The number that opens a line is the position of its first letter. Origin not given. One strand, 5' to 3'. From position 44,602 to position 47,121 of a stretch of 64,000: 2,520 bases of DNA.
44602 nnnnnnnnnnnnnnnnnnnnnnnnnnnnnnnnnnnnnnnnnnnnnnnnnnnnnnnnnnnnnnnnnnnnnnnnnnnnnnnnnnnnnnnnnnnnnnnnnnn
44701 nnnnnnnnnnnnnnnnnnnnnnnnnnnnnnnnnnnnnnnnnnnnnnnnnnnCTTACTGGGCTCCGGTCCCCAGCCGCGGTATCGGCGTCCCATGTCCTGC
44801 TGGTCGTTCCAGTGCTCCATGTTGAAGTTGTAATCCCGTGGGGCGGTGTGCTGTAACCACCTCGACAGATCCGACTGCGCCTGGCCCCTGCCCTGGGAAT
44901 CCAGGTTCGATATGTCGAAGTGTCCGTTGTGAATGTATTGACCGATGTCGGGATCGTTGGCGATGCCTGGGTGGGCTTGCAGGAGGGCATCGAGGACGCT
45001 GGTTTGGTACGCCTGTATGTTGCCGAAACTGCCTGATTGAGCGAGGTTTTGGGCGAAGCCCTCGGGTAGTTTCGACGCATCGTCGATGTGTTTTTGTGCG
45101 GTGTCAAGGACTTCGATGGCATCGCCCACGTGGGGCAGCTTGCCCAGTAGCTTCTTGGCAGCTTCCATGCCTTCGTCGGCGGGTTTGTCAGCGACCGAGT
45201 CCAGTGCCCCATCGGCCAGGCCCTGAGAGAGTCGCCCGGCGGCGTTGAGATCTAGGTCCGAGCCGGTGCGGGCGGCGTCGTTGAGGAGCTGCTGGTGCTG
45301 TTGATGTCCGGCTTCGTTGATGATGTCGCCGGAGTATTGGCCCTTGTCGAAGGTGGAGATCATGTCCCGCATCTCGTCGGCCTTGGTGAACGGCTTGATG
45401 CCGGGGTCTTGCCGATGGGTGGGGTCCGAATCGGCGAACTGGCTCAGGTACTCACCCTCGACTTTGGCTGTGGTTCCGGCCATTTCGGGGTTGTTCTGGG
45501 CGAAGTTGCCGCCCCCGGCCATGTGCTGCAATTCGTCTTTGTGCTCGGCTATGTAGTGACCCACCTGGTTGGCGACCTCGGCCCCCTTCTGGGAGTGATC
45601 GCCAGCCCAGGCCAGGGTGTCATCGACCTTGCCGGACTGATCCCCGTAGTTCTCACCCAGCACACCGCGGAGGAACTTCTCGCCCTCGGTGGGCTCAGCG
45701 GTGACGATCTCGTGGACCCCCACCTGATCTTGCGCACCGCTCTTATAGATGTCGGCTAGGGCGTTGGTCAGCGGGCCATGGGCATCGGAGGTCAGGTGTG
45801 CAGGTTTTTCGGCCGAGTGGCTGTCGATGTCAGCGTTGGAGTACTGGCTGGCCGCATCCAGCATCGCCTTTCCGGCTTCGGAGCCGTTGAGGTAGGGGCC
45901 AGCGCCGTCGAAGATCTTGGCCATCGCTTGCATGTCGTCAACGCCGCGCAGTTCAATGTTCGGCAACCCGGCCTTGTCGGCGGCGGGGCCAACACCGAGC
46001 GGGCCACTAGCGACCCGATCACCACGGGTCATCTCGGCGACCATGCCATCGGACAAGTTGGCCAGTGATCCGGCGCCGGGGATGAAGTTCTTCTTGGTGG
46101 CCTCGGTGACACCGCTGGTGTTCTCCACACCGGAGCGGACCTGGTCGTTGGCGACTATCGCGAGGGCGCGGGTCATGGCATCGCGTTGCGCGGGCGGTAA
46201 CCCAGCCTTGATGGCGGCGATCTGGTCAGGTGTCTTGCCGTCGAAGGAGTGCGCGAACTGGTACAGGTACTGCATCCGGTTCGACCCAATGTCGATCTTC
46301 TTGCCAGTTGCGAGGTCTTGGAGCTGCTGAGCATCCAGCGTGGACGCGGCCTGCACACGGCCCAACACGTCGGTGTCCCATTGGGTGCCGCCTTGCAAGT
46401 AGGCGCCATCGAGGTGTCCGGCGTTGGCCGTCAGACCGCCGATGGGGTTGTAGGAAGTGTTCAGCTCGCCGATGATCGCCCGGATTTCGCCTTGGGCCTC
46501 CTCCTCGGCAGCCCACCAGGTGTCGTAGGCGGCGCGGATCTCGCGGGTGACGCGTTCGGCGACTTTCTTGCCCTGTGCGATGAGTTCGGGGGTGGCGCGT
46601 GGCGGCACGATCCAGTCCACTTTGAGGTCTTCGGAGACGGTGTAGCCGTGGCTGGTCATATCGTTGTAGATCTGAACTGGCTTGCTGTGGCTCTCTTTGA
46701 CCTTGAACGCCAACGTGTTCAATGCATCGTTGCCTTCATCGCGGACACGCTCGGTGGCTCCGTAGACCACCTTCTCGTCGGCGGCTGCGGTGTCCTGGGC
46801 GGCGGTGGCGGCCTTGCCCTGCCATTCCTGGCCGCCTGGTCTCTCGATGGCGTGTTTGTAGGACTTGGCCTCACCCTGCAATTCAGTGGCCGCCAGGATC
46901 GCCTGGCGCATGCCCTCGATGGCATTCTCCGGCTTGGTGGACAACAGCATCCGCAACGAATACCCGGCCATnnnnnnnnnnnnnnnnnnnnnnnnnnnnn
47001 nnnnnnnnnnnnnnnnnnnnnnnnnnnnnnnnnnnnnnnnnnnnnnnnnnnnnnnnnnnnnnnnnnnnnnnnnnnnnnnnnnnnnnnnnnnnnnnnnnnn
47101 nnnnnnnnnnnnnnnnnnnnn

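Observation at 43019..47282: WXG100 (type VII secretion-like) polymorphic toxin cassette with candidate lipoprotein and membrane immunity genes inside a phage accessory operon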

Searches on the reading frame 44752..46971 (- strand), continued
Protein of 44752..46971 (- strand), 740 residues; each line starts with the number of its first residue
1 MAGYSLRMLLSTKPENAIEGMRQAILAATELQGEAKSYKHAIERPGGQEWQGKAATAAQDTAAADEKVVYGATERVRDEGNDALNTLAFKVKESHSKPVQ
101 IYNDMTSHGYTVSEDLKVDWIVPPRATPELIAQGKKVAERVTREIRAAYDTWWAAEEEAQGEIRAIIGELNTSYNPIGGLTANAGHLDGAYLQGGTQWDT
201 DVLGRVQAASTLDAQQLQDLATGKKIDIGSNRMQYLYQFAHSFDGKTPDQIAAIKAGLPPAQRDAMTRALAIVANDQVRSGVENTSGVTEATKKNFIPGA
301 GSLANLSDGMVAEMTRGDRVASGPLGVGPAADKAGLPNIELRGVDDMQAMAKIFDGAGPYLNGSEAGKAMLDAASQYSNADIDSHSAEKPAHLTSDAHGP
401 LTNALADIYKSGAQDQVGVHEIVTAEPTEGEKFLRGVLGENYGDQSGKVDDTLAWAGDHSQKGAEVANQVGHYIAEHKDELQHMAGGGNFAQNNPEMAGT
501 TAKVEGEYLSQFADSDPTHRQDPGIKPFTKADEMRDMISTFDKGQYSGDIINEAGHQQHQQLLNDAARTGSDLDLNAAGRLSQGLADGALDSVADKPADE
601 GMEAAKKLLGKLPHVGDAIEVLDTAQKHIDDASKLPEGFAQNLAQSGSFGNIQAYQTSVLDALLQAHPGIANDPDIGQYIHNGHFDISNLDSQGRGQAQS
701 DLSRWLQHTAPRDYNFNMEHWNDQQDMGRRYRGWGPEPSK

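Call 63: find_encoding_contigs(protein=P0220, flank=5000, max_places=3)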
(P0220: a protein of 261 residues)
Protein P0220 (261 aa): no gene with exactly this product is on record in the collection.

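Call 76: find_encoding_contigs(protein=P0192, flank=5000, max_places=2)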
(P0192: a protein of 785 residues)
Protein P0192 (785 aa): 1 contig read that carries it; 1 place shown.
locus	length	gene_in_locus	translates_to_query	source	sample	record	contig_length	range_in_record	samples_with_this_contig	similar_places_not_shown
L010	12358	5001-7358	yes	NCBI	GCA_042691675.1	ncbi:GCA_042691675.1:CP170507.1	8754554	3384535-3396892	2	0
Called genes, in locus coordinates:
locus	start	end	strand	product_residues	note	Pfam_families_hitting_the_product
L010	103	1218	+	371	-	PF00486:Trans_reg_C, PF03704:BTAD, PF16697:Yop-YscD_cpl, PF00498:FHA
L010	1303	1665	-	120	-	-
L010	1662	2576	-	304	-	PF00550:PP-binding (weak), PF13302:Acetyltransf_3 (weak)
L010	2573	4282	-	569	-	PF00501:AMP-binding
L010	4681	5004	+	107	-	-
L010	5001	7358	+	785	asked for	PF23275:TPR_23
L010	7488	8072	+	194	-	PF01872:RibD_C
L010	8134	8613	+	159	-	-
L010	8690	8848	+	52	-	-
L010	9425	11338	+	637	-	PF17899:Peptidase_M61_N, PF05299:Peptidase_M61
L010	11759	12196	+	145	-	PF13564:DoxX_2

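Call 77: find_encoding_contigs(protein=P0308, flank=5000, max_places=2)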
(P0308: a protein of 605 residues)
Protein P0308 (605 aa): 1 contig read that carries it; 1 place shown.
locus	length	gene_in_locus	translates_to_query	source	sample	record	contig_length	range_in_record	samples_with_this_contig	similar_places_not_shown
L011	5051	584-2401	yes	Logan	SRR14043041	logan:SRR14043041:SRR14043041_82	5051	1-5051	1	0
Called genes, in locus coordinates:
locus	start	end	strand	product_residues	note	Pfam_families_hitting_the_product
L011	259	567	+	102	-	-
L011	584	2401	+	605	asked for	PF14021:TNT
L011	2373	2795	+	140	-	PF15599:Imm63 (weak)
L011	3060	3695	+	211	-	PF00589:Phage_integrase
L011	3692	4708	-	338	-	-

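Call 81: find_related_loci(query=A1, collection=genome_contigs, flank=5000)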
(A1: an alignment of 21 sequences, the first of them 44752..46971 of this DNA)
Query A1 (740 aa) in genome_contigs; peptide patterns used: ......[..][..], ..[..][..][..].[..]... (x = any residue, [..] = any of these).
55 stretches matched a pattern; 1 encode a relative of the query (tblastn E <= 1e-3); 1 distinct loci.
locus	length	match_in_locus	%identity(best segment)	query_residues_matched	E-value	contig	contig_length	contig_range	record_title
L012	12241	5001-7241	67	1-740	0e+0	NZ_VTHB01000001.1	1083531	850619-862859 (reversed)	Mycobacteroides sp. CBMA 271 strain CBMA271 271_pilon_C1, whole genome shotgun sequence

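Call 82: find_related_loci(query=A1, collection=viral_contigs, flank=6000)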
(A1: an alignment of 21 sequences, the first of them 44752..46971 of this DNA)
Query A1 (740 aa) in viral_contigs; peptide patterns used: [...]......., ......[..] (x = any residue, [..] = any of these).
127 stretches matched a pattern; 15 encode a relative of the query (tblastn E <= 1e-3); 15 distinct loci.
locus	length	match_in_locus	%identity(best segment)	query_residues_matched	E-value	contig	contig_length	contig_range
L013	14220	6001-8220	98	1-740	0e+0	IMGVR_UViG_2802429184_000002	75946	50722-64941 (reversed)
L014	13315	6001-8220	98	1-740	0e+0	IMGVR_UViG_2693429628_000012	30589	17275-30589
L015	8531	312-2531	76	1-737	0e+0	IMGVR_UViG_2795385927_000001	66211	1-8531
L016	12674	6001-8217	70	1-737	0e+0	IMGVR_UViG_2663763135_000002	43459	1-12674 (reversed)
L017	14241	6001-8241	79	1-740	0e+0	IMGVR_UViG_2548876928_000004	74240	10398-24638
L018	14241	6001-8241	79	1-740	0e+0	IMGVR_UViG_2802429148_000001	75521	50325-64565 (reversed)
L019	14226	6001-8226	59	5-739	0e+0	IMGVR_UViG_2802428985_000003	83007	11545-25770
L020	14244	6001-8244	37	1-734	2e-140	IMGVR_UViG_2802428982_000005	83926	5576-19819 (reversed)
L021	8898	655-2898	37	1-736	1e-137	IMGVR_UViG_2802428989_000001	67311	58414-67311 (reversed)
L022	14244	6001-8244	38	1-736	2e-137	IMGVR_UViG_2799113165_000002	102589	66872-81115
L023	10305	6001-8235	34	1-736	8e-115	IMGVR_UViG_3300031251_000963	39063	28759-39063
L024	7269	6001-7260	43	1-422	3e-93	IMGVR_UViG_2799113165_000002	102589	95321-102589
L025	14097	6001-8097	37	1-686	1e-124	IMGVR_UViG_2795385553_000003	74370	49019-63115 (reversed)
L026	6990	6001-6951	43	1-320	7e-71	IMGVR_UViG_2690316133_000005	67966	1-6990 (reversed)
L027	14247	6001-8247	35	1-736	3e-121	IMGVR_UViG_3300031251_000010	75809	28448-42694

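Call 98: search_protein_families(library=phrogs, proteins=[window:44752-46971:-], max_evalue=0.001)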
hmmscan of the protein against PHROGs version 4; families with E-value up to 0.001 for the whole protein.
window:44752-46971:- (740 aa): 0 families

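Call 99: search_protein_families(library=padloc, proteins=[window:44752-46971:-], max_evalue=0.01)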
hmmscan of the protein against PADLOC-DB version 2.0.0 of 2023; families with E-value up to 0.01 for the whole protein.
window:44752-46971:- (740 aa): 0 families

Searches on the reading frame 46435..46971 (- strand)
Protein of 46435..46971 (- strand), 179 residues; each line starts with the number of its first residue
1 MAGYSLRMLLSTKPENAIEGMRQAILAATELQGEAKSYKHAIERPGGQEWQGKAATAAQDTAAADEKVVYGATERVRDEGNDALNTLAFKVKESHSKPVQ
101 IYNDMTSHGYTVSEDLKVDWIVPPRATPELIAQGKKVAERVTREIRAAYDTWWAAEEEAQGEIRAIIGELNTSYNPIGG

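Call 73: search_solved_structures(query=A4, max_evalue=10, show_alignments=3)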
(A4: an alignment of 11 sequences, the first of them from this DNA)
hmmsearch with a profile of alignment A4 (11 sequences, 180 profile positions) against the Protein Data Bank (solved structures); distinct sequences matched with E-value up to 10: 15.
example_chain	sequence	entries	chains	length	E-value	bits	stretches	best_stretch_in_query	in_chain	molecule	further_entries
4yxx_A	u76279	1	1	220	1.5e-06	31.4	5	61-115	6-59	dTor_6x35L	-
8c3w_A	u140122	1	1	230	0.011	18.8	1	67-115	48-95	dnHEM1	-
8s6p_A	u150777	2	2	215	0.019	18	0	67-114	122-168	TRP_18 F116W (R0) | TRP_18 F116W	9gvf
9rar_A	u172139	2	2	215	0.019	18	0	67-114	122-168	TRP_F43W | [(sulfaNHC)Au].TRP_F43W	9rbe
9h10_A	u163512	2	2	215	0.025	17.6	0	67-114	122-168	[(sulfaNHC)Au].TRP_18 | Tandem-repeat protein (TRP)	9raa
9raq_A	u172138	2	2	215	0.03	17.3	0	67-114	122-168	TRP_F43W/E39L | [(sulfaNHC)Au].TRP_F43W/E39L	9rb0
9h3c_A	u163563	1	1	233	0.071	16.1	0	67-114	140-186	De novo designed tandem repeat protein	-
5cwc_A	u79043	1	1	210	0.13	15.2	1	66-172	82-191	Designed helical repeat protein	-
7wu7_4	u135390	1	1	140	0.61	13.1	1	56-173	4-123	Prefoldin subunit 4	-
5cwg_A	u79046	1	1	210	1.1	12.2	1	65-171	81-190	Designed helical repeat protein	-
4uos_A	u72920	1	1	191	1.3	12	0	57-91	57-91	DESIGNED HELICAL BUNDLE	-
5cwb_A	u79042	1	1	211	2.5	11.1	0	124-178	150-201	Designed helical repeat protein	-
2zdi_A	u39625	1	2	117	2.6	11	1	70-178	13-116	Prefoldin subunit beta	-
8ek4_A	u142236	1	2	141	3.4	10.6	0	72-114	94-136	Ice-binding protein TIP-99a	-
5ue0_A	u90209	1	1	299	6.5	9.7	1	133-178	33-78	CT622 protein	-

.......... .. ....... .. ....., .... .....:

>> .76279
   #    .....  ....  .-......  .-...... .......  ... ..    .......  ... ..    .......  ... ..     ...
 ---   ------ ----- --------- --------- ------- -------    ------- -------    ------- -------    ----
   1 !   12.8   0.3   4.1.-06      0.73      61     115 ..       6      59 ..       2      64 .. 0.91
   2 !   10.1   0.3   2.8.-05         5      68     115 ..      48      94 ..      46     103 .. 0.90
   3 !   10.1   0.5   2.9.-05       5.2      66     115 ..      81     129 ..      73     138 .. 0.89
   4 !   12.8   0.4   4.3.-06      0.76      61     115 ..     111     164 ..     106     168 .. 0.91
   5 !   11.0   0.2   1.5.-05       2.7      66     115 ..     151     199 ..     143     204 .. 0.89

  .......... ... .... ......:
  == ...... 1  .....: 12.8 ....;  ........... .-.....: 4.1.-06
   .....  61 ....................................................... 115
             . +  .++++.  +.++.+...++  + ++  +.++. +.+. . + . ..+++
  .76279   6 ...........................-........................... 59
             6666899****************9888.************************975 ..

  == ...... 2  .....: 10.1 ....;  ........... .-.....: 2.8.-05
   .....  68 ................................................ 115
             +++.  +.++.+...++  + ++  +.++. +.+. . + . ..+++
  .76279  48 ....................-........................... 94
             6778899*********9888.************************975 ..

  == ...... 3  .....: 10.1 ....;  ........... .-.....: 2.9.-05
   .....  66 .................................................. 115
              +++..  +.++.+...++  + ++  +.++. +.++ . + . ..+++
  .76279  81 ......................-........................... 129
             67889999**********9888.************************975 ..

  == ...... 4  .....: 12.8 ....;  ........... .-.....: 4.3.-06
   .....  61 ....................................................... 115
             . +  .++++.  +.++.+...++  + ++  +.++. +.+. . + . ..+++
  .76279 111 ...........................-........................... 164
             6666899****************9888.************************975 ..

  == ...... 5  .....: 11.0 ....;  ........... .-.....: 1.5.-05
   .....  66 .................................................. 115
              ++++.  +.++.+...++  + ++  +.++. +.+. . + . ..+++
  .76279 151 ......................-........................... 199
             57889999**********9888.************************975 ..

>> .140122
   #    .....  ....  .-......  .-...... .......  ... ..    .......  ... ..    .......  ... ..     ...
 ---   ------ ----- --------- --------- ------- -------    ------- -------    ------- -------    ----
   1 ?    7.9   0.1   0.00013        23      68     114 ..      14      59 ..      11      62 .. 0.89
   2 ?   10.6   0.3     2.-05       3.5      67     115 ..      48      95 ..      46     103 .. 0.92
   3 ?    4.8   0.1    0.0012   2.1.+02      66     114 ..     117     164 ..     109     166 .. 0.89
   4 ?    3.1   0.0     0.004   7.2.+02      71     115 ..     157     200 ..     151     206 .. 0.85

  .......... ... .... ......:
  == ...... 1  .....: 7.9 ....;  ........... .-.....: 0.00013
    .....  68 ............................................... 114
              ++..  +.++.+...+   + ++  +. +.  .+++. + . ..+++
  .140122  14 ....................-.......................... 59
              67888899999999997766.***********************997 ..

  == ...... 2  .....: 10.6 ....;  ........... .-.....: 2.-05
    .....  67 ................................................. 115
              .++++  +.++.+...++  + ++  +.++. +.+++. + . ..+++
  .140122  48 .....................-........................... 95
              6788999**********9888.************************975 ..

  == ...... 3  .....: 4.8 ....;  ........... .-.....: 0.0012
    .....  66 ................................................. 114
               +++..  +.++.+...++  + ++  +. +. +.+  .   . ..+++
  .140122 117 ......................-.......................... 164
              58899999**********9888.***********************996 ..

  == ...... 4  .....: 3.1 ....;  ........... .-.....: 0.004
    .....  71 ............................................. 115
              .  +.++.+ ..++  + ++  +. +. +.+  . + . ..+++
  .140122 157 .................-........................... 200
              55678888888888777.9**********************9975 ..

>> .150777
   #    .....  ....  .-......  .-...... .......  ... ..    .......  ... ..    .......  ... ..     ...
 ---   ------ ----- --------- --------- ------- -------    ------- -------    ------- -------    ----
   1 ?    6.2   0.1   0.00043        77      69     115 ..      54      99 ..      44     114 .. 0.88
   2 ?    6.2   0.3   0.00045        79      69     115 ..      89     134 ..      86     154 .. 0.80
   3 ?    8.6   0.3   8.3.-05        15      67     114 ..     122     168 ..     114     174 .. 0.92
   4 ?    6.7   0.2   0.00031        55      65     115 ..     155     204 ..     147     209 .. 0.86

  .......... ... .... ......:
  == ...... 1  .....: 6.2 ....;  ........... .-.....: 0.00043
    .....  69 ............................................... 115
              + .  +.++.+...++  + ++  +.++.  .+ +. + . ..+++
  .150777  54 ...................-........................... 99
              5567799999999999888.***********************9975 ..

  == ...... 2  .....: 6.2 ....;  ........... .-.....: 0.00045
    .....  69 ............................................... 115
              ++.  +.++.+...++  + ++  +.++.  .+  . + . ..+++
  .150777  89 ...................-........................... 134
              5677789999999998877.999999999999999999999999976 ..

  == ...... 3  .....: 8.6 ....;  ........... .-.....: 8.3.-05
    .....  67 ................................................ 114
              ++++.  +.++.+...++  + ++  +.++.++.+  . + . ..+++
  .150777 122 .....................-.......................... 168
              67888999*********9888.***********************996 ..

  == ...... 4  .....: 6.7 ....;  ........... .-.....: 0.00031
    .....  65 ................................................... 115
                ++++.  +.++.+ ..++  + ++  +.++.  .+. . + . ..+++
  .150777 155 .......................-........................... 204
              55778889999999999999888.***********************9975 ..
